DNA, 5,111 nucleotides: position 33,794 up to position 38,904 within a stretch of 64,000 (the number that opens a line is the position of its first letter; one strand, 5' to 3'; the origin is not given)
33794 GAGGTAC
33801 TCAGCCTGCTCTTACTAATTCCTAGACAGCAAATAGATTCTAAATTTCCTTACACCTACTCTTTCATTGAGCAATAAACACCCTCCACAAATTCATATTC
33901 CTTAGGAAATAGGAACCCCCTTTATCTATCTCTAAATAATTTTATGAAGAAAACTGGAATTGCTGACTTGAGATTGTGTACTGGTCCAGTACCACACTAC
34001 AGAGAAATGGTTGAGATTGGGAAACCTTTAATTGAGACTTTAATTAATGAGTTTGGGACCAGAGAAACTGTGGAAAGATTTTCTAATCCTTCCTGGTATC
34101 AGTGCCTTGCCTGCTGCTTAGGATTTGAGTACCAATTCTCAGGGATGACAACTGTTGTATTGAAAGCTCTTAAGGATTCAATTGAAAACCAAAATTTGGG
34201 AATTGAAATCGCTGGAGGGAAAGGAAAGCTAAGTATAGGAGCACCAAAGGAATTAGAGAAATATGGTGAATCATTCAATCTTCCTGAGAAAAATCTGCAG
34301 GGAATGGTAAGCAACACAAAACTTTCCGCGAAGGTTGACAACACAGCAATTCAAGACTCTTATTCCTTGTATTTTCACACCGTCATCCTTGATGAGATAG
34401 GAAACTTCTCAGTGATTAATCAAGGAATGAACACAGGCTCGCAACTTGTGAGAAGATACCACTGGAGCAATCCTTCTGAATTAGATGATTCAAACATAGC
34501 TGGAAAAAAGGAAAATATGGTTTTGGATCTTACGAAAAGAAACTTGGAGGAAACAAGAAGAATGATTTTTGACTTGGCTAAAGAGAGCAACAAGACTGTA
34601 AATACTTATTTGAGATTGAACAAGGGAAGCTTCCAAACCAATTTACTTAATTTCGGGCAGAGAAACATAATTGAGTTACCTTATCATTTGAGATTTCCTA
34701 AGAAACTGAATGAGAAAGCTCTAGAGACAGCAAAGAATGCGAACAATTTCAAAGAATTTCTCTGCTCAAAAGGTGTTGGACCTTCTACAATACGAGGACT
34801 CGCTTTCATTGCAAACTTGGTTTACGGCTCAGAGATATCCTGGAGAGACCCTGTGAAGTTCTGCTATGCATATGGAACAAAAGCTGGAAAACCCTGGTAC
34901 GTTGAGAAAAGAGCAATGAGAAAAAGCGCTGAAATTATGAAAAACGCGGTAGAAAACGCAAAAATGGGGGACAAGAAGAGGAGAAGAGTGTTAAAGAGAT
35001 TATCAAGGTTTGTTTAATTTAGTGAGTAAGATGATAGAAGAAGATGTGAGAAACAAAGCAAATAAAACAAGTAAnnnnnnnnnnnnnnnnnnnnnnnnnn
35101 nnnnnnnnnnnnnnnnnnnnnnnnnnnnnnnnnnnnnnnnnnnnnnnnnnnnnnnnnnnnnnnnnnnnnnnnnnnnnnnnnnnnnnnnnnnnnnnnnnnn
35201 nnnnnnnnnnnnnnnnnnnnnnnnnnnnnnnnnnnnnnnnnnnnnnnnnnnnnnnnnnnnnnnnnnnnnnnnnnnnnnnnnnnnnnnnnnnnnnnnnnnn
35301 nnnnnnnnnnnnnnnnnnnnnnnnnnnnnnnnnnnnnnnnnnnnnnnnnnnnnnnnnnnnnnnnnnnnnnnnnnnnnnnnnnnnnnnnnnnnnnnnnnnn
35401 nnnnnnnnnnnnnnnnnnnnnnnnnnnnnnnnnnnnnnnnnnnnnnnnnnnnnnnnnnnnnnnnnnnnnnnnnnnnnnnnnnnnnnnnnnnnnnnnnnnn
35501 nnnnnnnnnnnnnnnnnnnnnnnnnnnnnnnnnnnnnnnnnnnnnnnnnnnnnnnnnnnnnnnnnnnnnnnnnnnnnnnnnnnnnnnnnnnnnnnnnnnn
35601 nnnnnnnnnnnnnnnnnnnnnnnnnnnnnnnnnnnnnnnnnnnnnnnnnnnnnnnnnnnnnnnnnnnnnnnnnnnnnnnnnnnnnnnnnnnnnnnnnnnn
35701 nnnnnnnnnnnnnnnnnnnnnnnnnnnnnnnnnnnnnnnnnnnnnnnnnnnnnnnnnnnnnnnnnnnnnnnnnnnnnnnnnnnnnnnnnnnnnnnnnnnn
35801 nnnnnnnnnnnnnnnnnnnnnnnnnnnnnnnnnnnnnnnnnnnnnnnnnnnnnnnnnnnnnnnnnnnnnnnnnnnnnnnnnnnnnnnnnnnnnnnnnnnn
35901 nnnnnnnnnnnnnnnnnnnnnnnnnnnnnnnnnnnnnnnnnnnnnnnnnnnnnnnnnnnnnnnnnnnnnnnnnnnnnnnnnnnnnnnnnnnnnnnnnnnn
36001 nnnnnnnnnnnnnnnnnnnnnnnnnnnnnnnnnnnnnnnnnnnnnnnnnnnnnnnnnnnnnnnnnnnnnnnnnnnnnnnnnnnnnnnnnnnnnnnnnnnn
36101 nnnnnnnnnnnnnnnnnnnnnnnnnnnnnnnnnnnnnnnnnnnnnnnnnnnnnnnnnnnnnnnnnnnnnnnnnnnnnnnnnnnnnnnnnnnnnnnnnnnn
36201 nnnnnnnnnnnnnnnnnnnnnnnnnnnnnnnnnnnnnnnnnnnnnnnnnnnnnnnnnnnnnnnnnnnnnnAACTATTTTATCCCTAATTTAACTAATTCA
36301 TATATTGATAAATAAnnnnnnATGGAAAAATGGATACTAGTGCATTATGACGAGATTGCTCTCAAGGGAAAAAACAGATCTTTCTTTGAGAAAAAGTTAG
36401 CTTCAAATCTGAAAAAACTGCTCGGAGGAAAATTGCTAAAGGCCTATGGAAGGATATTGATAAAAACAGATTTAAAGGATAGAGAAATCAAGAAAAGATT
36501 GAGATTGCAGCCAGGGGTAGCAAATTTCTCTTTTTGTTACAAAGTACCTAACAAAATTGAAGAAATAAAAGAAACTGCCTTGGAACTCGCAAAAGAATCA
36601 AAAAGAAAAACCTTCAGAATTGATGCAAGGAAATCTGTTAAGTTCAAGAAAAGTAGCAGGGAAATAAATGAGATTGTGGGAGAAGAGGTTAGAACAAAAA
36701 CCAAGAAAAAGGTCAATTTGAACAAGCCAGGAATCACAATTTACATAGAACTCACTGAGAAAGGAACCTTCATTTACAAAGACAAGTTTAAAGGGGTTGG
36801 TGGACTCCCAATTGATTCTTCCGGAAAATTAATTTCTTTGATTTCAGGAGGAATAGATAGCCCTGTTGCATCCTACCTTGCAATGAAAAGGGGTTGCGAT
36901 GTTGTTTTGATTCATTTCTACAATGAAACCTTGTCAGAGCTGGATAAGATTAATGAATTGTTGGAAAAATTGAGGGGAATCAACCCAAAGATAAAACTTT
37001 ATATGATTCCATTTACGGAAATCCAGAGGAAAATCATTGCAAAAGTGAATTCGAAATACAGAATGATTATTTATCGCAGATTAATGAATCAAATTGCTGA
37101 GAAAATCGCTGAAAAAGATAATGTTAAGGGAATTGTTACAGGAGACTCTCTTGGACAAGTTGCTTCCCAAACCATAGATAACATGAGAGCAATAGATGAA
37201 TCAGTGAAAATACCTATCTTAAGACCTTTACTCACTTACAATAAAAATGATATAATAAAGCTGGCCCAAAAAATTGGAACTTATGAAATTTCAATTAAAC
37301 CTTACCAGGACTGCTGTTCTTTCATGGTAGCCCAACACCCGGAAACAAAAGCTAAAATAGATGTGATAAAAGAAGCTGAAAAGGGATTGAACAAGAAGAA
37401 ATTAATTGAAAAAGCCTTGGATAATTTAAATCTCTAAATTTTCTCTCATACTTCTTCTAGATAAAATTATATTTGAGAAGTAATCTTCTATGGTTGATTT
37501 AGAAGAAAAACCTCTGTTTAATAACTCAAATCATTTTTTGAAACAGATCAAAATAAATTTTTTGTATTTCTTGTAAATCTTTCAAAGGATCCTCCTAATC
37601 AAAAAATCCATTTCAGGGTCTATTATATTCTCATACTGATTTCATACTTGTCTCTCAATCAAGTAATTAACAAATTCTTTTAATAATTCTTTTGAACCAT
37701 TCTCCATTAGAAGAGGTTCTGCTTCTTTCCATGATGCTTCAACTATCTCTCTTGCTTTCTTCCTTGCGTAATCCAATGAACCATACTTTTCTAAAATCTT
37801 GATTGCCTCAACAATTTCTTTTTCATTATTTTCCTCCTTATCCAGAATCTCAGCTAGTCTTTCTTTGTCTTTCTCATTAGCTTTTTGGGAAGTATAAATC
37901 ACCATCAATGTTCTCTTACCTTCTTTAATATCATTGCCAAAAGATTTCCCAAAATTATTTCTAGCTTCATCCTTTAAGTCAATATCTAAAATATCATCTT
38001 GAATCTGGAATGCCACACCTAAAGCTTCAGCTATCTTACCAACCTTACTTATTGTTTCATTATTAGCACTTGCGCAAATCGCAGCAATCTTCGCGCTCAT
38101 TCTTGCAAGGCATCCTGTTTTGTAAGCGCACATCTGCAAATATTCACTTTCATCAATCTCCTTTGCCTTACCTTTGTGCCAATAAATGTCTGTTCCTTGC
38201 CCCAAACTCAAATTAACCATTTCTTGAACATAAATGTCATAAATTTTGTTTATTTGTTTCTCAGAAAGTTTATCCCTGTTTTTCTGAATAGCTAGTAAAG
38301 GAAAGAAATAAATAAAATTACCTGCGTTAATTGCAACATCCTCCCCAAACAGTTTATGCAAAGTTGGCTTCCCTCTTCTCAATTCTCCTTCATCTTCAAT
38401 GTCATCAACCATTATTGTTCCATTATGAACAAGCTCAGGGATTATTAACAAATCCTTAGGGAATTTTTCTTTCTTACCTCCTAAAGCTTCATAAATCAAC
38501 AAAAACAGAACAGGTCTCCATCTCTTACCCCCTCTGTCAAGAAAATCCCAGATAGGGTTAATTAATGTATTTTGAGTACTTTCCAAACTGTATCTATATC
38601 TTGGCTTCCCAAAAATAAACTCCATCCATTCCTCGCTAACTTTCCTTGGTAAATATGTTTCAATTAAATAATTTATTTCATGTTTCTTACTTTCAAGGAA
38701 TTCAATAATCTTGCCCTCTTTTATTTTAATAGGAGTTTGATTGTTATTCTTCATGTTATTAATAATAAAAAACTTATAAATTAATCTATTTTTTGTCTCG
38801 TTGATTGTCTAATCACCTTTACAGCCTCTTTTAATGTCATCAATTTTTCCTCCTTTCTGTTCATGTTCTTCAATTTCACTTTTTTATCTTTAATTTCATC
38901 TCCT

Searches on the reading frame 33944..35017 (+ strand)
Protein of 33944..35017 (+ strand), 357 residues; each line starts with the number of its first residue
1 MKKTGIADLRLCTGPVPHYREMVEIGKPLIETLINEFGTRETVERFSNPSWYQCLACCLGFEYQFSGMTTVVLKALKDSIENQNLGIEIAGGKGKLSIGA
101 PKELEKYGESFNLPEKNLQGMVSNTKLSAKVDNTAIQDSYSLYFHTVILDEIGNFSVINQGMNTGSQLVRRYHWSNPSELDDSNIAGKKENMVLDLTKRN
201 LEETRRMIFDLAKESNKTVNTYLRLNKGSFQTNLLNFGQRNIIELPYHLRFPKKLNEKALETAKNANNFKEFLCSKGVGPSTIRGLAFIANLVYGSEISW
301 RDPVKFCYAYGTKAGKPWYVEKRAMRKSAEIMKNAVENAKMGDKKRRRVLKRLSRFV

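Call 41: find_encoding_contigs(protein=window:33944-35017:+, flank=10000, max_places=10)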
Protein window:33944-35017:+ (357 aa): 1 contig read that carries it; 1 place shown.
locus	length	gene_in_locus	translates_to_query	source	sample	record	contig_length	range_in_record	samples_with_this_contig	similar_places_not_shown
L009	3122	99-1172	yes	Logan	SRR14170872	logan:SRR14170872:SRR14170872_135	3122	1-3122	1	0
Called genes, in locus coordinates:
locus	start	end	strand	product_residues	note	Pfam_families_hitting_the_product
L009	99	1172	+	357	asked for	PF05559:DUF763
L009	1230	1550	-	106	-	PF18477:PIN_9 (weak)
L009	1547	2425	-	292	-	PF23023:Anti-Pycsar_Apyc1, PF13691:Lactamase_B_4 (weak), PF00753:Lactamase_B, PF12706:Lactamase_B_2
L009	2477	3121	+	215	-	?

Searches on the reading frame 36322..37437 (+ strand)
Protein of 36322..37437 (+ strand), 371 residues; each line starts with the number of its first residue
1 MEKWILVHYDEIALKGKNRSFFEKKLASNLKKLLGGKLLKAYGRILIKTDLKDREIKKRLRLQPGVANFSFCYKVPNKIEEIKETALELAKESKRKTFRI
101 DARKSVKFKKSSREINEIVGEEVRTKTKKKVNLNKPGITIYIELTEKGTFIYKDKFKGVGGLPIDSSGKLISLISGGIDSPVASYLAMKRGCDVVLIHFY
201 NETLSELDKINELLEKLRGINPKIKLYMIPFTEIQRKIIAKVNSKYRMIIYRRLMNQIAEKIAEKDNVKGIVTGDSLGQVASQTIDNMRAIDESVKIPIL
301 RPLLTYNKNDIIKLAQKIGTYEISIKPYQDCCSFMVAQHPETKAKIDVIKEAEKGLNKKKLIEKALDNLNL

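Call 54: find_encoding_contigs(protein=window:36322-37437:+, flank=10000, max_places=10)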
Protein window:36322-37437:+ (371 aa): no gene with exactly this product is on record in the collection.

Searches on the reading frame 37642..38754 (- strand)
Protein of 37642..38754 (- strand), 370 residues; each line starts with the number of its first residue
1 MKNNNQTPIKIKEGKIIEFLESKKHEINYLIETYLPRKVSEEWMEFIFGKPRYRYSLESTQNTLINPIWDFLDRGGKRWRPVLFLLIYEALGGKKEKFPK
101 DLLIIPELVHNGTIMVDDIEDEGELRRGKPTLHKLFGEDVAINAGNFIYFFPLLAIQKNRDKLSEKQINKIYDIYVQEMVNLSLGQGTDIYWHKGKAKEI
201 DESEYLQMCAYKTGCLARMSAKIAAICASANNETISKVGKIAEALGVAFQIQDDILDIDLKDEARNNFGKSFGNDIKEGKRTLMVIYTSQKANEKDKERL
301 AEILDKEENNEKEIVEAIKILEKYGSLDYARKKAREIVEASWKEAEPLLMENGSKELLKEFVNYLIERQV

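Call 46: find_encoding_contigs(protein=window:37642-38754:-, flank=10000, max_places=10)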
Protein window:37642-38754:- (370 aa): no gene with exactly this product is on record in the collection.
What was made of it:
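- Tried and rejected: Look-ups of the ThiI-like gene and its neighbour failed because the exact proteins are not on record (calls 46, 54).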
